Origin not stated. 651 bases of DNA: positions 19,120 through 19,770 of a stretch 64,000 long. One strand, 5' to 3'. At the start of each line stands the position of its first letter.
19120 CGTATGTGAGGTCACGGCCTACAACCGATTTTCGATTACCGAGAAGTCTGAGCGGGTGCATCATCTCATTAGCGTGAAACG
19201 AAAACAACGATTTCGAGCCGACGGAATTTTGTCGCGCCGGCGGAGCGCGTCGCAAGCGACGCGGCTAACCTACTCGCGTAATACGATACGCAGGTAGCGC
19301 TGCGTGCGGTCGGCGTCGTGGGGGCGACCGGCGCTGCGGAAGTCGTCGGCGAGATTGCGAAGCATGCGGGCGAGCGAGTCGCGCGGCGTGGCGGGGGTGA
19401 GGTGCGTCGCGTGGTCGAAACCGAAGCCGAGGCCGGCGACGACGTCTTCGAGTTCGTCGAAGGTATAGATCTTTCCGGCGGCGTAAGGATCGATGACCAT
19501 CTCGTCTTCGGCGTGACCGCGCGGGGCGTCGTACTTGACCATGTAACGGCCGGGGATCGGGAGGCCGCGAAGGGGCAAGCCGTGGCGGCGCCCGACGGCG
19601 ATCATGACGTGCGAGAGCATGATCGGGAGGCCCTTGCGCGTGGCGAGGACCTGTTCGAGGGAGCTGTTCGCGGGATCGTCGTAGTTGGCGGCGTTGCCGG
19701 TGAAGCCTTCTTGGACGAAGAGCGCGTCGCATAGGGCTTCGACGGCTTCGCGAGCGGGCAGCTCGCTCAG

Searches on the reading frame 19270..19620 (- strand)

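Call 22: search_protein_families(library=pfam, proteins=[window:19270-19620:-], max_evalue=0.001)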
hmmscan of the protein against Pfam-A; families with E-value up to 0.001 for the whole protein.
window:19270-19620:- (116 aa): 1 family
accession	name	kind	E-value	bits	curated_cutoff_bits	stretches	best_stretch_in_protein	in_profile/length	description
PF13369.12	Transglut_core2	-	1.3e-13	51.1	23.5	1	1-88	69-155/155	Transglutaminase-like superfamily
